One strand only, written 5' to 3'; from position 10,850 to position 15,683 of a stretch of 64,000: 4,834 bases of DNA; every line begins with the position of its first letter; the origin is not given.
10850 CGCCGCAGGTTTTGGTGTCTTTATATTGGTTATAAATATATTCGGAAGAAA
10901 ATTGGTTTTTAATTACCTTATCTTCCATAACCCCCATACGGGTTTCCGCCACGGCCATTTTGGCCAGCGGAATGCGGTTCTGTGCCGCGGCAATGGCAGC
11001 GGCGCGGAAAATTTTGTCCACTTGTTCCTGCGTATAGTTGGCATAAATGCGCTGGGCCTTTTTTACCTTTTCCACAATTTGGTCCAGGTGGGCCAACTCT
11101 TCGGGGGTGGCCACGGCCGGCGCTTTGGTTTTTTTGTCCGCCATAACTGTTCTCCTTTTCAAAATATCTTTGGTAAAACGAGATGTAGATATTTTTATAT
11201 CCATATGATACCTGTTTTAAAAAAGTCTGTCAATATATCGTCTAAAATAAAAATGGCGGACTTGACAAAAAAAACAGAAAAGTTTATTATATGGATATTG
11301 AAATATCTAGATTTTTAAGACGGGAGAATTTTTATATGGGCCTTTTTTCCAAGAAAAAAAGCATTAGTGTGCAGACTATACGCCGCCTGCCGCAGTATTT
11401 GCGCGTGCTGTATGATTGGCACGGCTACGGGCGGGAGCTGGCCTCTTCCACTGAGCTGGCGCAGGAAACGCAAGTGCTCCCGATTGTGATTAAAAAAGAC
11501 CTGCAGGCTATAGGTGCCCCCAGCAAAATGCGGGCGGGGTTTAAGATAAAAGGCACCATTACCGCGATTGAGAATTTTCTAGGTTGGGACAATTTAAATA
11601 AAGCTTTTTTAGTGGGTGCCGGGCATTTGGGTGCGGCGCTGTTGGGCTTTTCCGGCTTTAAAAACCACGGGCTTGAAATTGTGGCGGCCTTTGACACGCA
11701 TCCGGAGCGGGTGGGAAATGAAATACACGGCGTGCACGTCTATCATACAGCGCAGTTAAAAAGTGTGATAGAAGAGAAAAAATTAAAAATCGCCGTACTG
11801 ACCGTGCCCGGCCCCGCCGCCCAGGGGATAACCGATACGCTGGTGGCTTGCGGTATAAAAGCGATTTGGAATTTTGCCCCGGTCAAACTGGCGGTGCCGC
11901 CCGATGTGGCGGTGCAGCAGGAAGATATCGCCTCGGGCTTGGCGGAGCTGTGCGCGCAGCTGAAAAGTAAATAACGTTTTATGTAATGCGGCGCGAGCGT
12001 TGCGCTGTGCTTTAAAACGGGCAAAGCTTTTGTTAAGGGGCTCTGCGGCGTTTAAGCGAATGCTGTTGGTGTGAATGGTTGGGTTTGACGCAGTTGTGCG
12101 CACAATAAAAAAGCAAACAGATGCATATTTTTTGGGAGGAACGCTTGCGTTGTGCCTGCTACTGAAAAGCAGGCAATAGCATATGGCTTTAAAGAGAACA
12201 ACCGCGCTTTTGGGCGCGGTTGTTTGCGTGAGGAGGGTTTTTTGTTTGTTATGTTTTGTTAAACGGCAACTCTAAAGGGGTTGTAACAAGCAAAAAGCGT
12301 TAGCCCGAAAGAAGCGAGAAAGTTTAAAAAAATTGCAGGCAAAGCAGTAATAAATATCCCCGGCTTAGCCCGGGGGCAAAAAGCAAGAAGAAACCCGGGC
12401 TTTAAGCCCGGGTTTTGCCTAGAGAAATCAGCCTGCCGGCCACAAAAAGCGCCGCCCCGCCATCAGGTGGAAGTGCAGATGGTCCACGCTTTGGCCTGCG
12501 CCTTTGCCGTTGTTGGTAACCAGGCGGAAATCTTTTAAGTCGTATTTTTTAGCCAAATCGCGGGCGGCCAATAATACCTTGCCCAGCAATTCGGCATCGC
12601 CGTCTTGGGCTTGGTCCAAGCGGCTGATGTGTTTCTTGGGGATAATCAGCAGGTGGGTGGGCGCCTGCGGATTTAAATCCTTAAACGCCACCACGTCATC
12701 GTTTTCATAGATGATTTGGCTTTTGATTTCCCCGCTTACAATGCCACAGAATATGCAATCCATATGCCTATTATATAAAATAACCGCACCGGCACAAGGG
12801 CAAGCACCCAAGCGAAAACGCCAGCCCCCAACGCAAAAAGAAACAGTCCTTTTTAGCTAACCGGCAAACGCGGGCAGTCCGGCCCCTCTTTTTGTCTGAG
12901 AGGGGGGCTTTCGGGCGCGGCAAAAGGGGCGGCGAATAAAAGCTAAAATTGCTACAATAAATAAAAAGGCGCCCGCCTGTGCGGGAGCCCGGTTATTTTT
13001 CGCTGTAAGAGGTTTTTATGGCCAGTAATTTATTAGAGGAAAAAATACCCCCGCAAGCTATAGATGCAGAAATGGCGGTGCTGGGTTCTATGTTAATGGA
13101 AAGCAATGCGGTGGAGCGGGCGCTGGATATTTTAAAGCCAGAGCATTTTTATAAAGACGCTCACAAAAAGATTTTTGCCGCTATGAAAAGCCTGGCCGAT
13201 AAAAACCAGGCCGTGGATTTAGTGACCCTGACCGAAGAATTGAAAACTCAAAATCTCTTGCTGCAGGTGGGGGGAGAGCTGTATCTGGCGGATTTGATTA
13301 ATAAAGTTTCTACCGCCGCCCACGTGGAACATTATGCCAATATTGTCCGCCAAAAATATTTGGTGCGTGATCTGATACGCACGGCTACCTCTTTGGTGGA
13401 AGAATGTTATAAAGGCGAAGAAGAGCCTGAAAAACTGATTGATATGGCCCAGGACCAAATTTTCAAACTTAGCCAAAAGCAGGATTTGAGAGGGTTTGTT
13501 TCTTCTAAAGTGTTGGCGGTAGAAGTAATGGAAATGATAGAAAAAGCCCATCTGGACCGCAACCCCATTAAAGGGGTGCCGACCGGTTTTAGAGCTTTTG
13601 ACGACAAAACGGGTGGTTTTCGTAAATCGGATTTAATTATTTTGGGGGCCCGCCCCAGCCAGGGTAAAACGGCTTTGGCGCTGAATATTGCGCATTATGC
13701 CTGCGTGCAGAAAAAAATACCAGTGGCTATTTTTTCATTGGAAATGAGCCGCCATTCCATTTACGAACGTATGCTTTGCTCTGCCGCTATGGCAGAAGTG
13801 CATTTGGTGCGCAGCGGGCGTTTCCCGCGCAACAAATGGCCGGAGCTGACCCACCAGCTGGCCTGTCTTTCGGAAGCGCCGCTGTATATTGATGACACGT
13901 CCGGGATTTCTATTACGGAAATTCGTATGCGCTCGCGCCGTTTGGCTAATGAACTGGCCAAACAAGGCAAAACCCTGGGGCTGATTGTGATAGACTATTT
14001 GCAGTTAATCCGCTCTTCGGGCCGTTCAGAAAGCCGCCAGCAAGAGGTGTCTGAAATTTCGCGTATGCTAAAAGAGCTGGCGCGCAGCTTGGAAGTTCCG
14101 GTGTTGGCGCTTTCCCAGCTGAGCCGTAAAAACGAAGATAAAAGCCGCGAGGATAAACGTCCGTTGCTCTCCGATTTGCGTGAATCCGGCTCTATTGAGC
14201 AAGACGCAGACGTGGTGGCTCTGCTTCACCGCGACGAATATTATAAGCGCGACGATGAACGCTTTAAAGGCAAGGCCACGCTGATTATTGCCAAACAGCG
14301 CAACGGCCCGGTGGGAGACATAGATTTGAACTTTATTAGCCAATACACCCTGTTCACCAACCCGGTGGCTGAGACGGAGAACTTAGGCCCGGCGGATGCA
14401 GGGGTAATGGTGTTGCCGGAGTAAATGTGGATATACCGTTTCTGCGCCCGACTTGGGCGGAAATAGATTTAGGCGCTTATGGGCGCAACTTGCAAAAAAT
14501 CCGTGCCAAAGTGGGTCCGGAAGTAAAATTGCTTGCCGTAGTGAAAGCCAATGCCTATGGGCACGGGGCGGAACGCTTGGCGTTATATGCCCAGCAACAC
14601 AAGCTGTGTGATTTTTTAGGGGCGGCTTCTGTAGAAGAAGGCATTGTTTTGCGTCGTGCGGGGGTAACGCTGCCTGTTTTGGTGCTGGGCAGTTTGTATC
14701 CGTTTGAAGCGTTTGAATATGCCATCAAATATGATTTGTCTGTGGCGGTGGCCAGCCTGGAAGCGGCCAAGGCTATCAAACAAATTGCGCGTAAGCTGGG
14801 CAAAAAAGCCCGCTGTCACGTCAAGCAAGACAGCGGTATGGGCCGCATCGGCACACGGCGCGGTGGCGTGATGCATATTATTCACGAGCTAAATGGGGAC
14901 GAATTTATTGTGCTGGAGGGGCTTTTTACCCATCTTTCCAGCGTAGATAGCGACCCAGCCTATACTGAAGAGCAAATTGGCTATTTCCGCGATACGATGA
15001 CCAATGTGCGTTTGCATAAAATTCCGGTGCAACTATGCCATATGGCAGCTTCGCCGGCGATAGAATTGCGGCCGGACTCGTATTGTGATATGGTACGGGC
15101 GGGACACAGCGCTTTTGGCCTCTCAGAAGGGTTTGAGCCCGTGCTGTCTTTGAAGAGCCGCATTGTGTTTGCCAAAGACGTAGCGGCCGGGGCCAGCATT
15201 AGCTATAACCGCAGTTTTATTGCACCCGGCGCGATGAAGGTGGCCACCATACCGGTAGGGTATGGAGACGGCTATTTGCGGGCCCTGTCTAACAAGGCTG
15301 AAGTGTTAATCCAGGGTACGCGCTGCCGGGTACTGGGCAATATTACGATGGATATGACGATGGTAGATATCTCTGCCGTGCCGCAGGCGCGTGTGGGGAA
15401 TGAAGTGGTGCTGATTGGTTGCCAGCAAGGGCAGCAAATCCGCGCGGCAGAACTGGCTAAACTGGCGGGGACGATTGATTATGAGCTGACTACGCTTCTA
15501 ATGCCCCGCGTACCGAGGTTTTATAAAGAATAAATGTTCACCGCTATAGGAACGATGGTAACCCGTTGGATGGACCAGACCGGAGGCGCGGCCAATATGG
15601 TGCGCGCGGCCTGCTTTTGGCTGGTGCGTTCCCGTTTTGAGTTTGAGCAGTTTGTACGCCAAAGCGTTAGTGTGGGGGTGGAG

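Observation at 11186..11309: Non-canonical Rex operator duplicated at the divergent adhE and rex promoters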

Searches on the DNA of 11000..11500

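Call 53: search_rna_families(source=window, start=11000, end=11500, threshold=evalue, max_evalue=1)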
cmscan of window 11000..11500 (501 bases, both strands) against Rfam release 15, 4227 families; matches with E-value up to 1: 1.
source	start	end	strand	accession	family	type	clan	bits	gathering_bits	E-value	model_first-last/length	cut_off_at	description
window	11165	11249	+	RF02637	EF0408_EF0409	Gene; sRNA;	-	12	440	0.97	146-232/412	no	Enterococcus sRNA EF0408_EF0409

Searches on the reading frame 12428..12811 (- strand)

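Call 8: search_protein_families(library=pfam, proteins=[window:12428-12811:-])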
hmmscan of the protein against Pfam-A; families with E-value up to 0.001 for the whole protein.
window:12428-12811:- (127 aa): 2 families
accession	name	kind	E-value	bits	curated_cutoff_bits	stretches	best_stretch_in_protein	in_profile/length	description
PF01230.28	HIT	-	2.3e-27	95.9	21.5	1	27-121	2-97/98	HIT domain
PF11969.13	DcpS_C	-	1.1e-24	87.6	24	1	19-118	2-101/114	Scavenger mRNA decapping enzyme C-term binding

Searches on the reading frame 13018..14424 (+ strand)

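Call 8: search_protein_families(library=pfam, proteins=[window:13018-14424:+])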
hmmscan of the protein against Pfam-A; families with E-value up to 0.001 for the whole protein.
window:13018-14424:+ (468 aa): 5 families
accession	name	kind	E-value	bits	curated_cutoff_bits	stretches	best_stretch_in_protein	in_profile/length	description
PF03796.21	DnaB_C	-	8.9e-100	333.7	27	1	186-448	1-255/255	DnaB-like helicase C terminal domain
PF00772.26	DnaB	-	5.3e-35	120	23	1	11-112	2-103/103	DnaB-like helicase N terminal domain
PF13481.12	AAA_25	-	5.3e-08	33.2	27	1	201-371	29-193/195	AAA domain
PF06745.19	ATPase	-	0.00011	22.1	26.6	0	187-252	1-67/231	KaiC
PF20307.4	divDNAB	-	0.00025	20.3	26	0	311-389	192-271/356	Divergent DnaB-like ATPase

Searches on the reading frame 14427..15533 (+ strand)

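Call 8: search_protein_families(library=pfam, proteins=[window:14427-15533:+])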
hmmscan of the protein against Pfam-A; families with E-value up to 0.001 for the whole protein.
window:14427-15533:+ (368 aa): 2 families
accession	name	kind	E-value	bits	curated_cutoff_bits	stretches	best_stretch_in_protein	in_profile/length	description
PF01168.26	Ala_racemase_N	-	5.8e-58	196.6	24.1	1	13-233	1-219/220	Alanine racemase, N-terminal domain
PF00842.27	Ala_racemase_C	-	1.6e-46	157.5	25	1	239-366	1-127/127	Alanine racemase, C-terminal domain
